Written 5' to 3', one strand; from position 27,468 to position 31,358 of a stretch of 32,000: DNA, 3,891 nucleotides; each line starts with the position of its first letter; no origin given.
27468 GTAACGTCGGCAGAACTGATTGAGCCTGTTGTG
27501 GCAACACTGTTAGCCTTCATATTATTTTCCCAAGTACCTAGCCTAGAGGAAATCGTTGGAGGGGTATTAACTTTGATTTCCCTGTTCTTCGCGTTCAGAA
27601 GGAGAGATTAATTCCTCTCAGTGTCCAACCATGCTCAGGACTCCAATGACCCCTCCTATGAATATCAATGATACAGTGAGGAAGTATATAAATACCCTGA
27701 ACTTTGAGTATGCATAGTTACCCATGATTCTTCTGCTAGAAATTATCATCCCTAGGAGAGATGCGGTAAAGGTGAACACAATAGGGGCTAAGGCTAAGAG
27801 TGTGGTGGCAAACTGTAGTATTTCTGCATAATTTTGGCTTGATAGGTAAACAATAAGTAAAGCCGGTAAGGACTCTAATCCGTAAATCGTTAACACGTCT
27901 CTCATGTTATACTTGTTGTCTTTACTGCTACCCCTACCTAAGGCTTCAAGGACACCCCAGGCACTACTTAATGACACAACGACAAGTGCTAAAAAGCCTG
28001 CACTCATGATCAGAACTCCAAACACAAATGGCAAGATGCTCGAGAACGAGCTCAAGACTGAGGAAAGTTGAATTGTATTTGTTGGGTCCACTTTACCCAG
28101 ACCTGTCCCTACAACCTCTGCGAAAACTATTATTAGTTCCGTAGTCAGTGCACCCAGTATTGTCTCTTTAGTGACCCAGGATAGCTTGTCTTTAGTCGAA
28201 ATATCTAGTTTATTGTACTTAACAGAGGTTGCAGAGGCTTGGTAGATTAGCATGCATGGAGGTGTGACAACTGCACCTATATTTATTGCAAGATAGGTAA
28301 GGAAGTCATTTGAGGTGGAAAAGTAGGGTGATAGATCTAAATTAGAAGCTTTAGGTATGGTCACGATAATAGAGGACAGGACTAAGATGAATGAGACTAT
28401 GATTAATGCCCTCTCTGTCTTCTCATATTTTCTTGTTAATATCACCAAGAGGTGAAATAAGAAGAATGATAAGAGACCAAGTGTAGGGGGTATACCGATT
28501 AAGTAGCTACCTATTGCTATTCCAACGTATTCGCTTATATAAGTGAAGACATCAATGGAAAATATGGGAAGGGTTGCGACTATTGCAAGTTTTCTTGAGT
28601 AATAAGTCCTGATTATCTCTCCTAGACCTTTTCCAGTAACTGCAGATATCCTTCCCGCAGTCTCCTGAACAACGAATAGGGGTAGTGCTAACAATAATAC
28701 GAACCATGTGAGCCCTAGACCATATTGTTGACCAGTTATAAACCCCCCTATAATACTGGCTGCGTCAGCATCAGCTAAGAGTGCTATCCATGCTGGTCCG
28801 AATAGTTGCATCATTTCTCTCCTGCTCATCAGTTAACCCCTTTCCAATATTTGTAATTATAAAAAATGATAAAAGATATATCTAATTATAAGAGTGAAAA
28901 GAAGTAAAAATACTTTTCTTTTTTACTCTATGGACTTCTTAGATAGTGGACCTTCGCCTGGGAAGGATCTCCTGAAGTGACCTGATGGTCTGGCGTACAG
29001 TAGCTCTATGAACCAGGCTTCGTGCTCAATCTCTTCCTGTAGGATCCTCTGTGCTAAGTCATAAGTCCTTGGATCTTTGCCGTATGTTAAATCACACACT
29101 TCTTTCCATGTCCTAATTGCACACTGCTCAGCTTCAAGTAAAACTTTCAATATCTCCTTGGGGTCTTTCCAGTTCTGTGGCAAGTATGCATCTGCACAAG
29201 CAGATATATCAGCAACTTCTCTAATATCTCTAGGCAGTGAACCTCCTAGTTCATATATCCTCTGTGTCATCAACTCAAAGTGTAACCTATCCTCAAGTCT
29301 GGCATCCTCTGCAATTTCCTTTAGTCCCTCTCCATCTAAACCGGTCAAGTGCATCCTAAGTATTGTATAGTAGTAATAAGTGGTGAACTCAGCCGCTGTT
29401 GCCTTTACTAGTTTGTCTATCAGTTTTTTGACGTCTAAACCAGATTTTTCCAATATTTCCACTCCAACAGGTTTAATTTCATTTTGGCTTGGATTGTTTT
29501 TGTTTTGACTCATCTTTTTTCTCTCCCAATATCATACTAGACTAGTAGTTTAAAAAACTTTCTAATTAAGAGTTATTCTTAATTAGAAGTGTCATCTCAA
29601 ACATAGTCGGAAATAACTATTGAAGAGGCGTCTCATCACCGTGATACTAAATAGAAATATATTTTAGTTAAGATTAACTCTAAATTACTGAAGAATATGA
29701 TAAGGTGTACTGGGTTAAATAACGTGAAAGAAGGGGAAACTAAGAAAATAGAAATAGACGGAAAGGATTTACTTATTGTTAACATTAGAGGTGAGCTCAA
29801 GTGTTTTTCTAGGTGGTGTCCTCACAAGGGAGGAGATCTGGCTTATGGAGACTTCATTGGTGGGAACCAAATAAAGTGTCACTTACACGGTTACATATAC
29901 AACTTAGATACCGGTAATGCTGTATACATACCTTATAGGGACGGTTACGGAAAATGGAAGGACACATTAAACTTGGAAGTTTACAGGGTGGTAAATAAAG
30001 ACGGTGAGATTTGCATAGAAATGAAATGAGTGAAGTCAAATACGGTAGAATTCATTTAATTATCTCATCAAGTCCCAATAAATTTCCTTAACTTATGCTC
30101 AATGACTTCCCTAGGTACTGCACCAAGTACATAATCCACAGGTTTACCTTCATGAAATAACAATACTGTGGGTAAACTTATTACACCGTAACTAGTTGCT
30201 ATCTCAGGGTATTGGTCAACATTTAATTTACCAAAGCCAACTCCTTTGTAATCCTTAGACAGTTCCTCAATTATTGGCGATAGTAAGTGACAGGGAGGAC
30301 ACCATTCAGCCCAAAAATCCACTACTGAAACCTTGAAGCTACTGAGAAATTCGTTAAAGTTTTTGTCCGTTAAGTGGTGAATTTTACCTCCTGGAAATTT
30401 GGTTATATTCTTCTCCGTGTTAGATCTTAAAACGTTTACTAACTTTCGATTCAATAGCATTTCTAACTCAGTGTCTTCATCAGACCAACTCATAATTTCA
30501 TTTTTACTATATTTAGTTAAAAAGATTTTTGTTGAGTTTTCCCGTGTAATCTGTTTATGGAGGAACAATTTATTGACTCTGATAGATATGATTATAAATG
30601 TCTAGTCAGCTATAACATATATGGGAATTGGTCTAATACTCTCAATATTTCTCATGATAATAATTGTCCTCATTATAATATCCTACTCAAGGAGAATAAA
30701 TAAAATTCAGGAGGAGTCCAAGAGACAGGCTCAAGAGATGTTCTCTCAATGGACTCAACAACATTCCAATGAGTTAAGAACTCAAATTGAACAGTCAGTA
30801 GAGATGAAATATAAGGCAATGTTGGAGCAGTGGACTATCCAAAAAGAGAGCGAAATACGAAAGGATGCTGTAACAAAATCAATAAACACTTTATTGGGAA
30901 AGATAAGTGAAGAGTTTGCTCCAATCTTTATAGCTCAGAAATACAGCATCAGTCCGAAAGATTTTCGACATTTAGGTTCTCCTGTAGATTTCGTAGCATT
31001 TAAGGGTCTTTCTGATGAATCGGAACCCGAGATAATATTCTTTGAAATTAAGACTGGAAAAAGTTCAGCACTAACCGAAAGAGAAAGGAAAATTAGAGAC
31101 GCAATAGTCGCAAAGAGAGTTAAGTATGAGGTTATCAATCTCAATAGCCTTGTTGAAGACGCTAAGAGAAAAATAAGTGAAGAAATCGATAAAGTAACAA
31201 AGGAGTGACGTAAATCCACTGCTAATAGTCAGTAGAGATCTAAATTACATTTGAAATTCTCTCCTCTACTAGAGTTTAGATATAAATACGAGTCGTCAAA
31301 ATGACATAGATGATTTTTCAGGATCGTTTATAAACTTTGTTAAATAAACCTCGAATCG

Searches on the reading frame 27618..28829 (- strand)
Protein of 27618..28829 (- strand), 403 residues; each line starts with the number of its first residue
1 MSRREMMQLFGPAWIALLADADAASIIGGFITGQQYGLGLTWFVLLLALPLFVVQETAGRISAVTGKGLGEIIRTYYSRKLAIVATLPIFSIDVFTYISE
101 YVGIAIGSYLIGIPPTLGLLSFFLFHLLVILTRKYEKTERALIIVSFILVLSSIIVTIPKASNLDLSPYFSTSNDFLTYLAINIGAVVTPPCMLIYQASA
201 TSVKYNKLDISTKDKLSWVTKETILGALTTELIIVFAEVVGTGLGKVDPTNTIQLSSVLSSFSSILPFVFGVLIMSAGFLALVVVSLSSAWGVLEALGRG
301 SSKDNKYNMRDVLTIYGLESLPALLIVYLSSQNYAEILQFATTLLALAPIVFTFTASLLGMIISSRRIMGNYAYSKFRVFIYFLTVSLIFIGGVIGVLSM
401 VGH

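Call 25: search_protein_families(library=pfam, proteins=[window:27618-28829:-], max_evalue=0.00001)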
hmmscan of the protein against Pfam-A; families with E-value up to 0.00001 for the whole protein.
window:27618-28829:- (403 aa): 1 family
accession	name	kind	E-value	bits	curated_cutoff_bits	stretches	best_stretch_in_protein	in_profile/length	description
PF01566.24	Nramp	-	1.5e-32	113.5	29.8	1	32-375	7-356/357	Natural resistance-associated macrophage protein-like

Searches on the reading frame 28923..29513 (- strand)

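Call 25: search_protein_families(library=pfam, proteins=[window:28923-29513:-], max_evalue=0.00001)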
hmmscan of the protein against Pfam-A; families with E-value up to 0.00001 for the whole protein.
window:28923-29513:- (196 aa): 1 family
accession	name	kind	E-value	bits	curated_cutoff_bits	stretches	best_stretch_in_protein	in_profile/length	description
PF00210.30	Ferritin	-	1.1e-23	84.2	24.5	1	32-172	1-136/142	Ferritin-like domain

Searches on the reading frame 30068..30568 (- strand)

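Call 25: search_protein_families(library=pfam, proteins=[window:30068-30568:-], max_evalue=0.00001)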
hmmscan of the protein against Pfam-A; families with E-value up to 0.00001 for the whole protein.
window:30068-30568:- (166 aa): 3 families
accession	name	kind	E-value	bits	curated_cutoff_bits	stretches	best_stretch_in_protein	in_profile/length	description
PF00085.26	Thioredoxin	-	5.9e-24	84.5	23.5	1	63-161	2-102/103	Thioredoxin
PF13098.12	Thioredoxin_2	-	8.8e-07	29.7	27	0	80-160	7-104/104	Thioredoxin-like domain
PF13905.12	Thioredoxin_8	-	7.6e-06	26.6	27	0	79-108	2-31/94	Thioredoxin-like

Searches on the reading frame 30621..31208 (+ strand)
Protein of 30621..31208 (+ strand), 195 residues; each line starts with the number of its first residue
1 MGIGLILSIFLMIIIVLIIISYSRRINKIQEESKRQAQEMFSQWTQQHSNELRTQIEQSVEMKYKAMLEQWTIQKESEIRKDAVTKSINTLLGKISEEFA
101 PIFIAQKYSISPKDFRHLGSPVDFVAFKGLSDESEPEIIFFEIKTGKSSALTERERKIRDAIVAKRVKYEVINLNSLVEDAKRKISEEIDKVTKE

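Call 25: search_protein_families(library=pfam, proteins=[window:30621-31208:+], max_evalue=0.00001)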
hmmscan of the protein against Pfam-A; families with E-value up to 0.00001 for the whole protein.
window:30621-31208:+ (195 aa): 1 family
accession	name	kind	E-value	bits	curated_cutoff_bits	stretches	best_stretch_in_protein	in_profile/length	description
PF10107.15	Endonuc_Holl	-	3.2e-63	212.7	23.8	1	14-173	1-158/159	Endonuclease related to archaeal Holliday junction resolvase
